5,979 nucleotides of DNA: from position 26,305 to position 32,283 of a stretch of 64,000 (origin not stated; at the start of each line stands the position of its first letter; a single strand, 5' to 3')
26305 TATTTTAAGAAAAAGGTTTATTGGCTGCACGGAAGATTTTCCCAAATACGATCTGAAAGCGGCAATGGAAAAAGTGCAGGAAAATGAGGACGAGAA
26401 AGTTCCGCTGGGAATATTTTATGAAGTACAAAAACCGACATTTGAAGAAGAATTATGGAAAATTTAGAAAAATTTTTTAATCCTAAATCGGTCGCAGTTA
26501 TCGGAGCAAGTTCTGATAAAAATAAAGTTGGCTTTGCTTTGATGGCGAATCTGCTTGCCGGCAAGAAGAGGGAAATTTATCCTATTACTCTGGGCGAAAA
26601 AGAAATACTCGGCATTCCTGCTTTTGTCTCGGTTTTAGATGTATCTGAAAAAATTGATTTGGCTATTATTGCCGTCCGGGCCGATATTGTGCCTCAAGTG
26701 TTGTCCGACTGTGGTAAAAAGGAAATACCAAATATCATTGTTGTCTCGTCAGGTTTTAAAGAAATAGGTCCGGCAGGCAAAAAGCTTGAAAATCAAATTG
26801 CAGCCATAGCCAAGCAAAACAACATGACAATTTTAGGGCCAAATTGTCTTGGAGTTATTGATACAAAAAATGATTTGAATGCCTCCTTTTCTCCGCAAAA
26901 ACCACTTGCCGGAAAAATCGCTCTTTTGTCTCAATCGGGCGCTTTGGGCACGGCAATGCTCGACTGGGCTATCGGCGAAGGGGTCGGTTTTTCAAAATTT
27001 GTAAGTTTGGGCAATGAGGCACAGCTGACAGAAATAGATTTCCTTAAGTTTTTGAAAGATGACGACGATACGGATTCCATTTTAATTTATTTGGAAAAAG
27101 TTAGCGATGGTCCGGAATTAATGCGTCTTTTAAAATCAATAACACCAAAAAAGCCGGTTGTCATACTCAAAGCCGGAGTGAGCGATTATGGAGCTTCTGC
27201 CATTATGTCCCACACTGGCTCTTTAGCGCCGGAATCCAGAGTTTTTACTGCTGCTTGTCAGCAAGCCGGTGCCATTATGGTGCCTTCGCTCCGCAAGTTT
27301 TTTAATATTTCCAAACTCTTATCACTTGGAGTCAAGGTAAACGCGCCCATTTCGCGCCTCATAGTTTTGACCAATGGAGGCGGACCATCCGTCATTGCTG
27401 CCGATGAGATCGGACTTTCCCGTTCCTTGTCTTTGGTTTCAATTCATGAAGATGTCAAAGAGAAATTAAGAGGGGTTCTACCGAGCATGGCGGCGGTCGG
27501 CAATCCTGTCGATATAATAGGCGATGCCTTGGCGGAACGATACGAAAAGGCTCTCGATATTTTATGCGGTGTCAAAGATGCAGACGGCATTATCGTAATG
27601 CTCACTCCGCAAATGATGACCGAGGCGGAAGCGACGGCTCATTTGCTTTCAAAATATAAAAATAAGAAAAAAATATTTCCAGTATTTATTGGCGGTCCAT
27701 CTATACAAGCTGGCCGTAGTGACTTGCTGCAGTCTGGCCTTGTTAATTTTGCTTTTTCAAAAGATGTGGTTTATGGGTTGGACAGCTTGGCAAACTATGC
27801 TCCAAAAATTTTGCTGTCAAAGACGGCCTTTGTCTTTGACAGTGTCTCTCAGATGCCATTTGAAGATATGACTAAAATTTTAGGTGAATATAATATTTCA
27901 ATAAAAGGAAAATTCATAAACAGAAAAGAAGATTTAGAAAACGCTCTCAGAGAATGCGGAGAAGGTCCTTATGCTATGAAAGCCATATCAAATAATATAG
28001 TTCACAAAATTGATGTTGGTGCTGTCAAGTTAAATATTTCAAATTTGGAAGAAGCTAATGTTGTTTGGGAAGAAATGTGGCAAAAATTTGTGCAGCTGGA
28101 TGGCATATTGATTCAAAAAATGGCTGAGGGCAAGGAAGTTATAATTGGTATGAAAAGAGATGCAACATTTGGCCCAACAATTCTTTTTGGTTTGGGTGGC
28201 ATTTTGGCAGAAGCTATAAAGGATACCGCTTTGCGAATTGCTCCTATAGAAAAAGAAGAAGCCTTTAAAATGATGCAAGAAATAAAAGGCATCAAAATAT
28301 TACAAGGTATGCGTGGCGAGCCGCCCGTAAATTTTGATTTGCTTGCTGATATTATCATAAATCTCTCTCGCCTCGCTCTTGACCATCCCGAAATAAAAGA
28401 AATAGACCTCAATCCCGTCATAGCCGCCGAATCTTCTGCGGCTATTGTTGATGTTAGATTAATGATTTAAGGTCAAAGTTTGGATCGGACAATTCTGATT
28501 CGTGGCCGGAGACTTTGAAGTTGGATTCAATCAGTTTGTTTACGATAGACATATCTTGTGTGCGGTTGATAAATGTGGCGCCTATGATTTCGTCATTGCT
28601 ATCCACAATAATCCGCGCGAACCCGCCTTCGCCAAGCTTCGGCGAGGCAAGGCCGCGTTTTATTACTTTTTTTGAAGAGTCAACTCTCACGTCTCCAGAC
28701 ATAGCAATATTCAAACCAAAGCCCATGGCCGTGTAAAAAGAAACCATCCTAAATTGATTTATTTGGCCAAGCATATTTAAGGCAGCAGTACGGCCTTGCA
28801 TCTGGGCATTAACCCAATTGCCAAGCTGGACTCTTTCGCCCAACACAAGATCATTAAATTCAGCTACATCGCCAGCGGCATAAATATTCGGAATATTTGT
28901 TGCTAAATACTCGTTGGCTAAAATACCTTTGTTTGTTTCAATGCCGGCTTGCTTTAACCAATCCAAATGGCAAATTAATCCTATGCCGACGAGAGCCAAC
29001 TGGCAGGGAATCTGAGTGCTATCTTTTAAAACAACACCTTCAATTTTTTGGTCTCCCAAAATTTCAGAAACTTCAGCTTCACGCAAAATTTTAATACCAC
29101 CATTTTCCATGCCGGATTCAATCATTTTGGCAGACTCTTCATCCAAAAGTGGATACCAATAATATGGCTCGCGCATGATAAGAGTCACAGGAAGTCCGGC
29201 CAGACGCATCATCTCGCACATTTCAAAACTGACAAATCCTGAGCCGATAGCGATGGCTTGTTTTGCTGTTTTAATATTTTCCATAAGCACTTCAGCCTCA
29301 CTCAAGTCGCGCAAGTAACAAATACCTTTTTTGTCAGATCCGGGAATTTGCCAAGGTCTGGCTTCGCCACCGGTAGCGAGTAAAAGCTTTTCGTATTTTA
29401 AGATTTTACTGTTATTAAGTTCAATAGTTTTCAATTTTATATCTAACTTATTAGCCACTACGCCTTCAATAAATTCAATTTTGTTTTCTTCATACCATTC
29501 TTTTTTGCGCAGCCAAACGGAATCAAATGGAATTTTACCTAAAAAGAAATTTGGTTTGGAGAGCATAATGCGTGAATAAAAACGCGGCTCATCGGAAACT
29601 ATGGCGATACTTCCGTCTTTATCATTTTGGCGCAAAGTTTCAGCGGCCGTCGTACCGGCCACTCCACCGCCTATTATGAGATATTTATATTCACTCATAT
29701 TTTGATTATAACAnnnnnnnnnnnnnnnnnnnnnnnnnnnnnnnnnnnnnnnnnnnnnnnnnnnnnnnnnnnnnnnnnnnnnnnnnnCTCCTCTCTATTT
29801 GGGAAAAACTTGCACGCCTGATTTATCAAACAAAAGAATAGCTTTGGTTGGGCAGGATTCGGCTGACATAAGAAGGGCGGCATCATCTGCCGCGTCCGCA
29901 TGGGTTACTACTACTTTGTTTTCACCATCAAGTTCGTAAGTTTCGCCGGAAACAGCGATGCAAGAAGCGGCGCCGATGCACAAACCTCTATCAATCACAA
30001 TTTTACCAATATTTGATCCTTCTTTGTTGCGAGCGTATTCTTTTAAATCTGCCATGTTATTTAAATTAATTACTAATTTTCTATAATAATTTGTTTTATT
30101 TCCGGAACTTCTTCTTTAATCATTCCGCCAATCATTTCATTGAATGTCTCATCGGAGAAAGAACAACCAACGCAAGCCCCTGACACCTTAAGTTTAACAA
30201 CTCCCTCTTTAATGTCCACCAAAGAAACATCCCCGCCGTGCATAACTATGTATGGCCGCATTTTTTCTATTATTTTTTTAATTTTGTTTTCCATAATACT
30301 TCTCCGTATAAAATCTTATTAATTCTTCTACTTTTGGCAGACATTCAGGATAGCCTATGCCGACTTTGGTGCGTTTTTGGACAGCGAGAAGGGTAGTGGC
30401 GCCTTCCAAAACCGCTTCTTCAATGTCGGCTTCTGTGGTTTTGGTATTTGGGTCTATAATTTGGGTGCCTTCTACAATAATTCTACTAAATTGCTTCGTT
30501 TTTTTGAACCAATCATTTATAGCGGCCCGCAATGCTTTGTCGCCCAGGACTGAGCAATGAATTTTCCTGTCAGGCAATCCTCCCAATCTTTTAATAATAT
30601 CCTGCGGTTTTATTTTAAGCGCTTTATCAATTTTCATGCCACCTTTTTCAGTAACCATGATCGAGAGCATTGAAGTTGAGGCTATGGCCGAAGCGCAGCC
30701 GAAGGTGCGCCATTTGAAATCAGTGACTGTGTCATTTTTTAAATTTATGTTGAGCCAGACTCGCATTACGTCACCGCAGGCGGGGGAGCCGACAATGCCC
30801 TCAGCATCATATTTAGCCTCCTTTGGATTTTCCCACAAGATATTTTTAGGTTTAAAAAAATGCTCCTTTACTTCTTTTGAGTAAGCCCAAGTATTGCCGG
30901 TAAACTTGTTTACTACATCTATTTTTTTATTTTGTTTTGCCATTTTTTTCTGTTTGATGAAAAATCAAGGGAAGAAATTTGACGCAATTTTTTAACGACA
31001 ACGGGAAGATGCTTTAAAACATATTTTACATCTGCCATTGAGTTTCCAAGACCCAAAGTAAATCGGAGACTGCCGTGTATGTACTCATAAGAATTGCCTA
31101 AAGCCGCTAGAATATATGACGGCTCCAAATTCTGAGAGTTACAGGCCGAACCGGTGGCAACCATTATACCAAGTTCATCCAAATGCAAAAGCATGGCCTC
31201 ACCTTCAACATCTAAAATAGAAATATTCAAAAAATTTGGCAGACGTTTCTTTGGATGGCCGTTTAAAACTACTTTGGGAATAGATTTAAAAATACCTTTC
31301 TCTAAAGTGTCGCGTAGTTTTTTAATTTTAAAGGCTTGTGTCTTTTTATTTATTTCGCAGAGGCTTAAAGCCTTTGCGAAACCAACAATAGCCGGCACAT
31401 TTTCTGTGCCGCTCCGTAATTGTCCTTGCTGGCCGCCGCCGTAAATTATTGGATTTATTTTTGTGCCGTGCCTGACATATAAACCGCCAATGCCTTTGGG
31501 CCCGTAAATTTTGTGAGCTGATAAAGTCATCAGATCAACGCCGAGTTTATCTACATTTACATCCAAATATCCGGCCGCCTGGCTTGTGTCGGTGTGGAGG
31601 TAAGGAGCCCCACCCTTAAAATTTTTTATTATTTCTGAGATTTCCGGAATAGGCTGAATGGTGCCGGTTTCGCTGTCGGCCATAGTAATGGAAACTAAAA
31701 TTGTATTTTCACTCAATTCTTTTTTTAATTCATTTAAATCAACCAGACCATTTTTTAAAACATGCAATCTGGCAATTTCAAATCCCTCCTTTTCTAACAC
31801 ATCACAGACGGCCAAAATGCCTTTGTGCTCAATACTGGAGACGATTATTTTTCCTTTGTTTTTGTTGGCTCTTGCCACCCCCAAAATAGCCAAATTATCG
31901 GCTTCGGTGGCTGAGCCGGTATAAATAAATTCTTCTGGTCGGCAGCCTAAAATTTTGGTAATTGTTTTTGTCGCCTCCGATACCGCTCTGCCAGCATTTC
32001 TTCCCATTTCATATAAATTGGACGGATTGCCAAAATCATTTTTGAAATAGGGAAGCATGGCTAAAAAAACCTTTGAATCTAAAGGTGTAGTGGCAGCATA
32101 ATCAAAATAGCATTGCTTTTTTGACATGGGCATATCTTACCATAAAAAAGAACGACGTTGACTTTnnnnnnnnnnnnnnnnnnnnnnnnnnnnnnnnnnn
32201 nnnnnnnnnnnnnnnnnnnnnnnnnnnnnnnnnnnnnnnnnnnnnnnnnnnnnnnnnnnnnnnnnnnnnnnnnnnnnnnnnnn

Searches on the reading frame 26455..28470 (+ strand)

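Call 36: search_protein_families(library=pfam, proteins=[window:26455-28470:+], max_evalue=0.001)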
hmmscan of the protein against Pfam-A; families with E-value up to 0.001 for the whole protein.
window:26455-28470:+ (671 aa): 5 families
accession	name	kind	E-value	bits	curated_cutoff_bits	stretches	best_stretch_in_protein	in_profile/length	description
PF13549.11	ATP-grasp_5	-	2.8e-56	190.8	27.6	1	471-671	14-221/221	ATP-grasp domain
PF13607.11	Succ_CoA_lig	-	2e-47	160.8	27.4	1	152-289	1-138/138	Succinyl-CoA ligase like flavodoxin domain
PF13380.12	CoA_binding_2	-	7.3e-23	81.7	22.8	1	11-135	1-114/116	CoA binding domain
PF02629.25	CoA_binding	-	3.5e-10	40.9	22.3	1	9-100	2-97/97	CoA binding domain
PF19045.5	Ligase_CoA_2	-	1.7e-06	28.6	23.7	1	303-376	2-72/162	Ligase-CoA domain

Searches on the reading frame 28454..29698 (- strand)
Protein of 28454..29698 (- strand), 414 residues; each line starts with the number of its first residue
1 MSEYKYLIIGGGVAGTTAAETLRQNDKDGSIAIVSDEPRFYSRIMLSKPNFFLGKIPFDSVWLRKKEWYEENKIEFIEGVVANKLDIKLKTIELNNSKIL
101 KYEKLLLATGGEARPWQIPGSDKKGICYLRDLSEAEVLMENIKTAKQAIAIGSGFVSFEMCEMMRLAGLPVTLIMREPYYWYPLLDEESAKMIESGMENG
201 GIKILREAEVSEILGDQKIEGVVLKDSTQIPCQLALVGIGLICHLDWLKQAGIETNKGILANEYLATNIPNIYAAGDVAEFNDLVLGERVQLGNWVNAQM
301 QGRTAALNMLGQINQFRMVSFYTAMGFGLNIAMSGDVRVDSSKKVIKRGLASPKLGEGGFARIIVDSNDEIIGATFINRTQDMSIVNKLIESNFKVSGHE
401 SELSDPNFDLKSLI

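Call 36: search_protein_families(library=pfam, proteins=[window:28454-29698:-], max_evalue=0.001)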
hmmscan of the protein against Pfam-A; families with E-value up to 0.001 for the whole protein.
window:28454-29698:- (414 aa): 6 families
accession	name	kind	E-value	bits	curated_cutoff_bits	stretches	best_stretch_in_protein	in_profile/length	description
PF07992.20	Pyr_redox_2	-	2.9e-52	178.3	26.1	1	4-302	1-291/291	Pyridine nucleotide-disulphide oxidoreductase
PF00070.33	Pyr_redox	-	2.8e-13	50.6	22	1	150-226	4-81/82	Pyridine nucleotide-disulphide oxidoreductase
PF00890.30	FAD_binding_2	-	4.8e-06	26.5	20.4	0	7-45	3-39/414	FAD binding domain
PF03486.20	HI0933_like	-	1.4e-05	25.1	50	0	88-282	141-223/244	HI0933-like protein Rossmann domain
PF13738.12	Pyr_redox_3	-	4.1e-05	23.4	30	0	99-276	122-305/305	Pyridine nucleotide-disulphide oxidoreductase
PF14759.12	Reductase_C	-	5e-05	24.2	25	1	343-413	21-84/85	Reductase C-terminal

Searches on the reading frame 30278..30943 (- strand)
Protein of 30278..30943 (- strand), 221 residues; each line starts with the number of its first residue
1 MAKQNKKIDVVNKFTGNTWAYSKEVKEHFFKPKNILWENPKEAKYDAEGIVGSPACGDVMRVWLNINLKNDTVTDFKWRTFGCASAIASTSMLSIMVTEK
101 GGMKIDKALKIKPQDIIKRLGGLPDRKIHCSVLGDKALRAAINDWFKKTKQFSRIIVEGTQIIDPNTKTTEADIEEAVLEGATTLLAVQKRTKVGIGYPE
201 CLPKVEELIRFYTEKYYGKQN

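Call 36: search_protein_families(library=pfam, proteins=[window:30278-30943:-], max_evalue=0.001)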
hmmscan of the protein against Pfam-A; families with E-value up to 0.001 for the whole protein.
window:30278-30943:- (221 aa): 2 families
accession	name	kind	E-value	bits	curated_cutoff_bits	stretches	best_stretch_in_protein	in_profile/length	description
PF01592.21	NifU_N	-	5e-36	124.1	22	1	20-150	1-125/127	NifU-like N terminal domain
PF04324.20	Fer2_BFD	-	7.7e-07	29.8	26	1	168-209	7-48/50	BFD-like [2Fe-2S] binding domain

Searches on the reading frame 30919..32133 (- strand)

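Call 36: search_protein_families(library=pfam, proteins=[window:30919-32133:-], max_evalue=0.001)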
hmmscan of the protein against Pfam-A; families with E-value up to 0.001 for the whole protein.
window:30919-32133:- (404 aa): 1 family
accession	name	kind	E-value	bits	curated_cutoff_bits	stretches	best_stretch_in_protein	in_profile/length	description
PF00266.25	Aminotran_5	-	9.2e-72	242.5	21.5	1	9-371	2-370/371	Aminotransferase class-V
